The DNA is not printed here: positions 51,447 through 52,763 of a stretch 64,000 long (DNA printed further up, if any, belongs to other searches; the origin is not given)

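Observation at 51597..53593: F420 module (CofE ligase plus Fgd-like F420-dependent LLM oxidoreductase)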

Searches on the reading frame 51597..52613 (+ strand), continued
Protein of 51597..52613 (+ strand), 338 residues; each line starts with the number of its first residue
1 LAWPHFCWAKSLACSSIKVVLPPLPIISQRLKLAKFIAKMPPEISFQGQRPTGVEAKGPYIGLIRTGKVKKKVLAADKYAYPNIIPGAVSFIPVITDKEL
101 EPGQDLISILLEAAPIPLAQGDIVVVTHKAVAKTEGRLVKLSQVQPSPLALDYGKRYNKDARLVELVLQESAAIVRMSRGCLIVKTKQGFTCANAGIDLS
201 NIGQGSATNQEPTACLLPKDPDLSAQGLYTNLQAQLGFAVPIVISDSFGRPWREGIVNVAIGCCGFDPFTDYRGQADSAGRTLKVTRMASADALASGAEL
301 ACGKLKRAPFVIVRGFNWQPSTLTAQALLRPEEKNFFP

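Call 69: list_cluster_members(proteins=[P0398, P0432, P0438, P0442, P0443, P0445, P0450, P0409, P0410, P0429])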
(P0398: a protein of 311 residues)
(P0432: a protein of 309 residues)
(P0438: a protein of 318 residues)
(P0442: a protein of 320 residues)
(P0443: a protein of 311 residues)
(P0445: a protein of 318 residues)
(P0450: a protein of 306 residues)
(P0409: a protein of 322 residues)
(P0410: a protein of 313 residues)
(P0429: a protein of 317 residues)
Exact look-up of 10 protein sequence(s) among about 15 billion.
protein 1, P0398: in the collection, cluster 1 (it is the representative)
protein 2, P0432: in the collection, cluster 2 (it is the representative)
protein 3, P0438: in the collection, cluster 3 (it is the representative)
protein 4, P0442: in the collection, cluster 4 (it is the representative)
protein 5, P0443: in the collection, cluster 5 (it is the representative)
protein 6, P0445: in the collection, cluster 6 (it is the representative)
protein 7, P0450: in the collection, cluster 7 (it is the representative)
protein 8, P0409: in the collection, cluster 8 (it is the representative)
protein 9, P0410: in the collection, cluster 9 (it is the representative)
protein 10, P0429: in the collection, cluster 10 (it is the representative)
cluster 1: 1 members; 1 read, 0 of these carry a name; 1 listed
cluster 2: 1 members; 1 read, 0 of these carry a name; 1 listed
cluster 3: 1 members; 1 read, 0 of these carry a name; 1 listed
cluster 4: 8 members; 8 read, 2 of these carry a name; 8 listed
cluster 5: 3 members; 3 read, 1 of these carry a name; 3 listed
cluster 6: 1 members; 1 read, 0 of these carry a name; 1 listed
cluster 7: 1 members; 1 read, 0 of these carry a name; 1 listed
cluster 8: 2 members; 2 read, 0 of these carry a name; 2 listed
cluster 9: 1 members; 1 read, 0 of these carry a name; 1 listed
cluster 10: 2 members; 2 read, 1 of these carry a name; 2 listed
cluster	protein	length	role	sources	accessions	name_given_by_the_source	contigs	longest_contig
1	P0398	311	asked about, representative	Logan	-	-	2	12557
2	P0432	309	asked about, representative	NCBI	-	-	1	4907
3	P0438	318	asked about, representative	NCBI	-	-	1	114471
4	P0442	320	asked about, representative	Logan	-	-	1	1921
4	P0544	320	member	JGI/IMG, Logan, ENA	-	LPPG:FO 2-phospho-L-lactate transferase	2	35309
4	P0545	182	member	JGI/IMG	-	LPPG:FO 2-phospho-L-lactate transferase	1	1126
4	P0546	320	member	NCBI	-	-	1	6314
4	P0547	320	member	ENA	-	-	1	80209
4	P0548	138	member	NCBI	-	-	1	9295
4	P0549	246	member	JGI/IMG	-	-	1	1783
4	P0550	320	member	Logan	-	-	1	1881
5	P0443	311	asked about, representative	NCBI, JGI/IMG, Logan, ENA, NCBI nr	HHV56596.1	MAG TPA: 2-phospho-L-lactate transferase [Firmicutes bacterium] | 2-phospho-L-lactate transferase [Bacillota bacterium]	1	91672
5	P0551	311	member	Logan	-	-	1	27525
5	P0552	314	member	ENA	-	-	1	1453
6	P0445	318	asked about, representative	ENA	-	-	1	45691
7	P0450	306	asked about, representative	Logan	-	-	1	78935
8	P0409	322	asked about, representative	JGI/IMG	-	-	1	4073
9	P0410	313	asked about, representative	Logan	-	-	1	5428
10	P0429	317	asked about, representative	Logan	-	-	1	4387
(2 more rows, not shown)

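Call 71: find_encoding_contigs(protein=P0438, flank=10000, max_places=1)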
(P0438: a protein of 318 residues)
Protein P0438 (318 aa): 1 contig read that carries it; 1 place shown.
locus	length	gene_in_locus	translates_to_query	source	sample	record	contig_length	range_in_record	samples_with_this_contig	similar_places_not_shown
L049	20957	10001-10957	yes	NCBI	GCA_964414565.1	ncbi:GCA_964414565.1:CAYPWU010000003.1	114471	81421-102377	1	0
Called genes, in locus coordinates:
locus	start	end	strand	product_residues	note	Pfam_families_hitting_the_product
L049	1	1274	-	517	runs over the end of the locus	-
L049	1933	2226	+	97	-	-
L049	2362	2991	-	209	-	PF00440:TetR_N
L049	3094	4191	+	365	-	PF00296:Bac_luciferase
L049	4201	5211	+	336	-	PF00296:Bac_luciferase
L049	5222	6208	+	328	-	PF03446:NAD_binding_2, PF00393:6PGD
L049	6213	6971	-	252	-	PF01996:F420_ligase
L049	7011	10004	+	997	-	PF04055:Radical_SAM, PF19288:CofH_C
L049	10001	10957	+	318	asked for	PF01933:CofD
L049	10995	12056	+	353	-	PF00355:Rieske, PF19112:VanA_C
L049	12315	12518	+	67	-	-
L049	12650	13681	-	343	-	PF00355:Rieske, PF19112:VanA_C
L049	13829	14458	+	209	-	PF00440:TetR_N, PF13305:TetR_C_33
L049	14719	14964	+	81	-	-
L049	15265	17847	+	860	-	PF07715:Plug, PF00593:TonB_dep_Rec_b-barrel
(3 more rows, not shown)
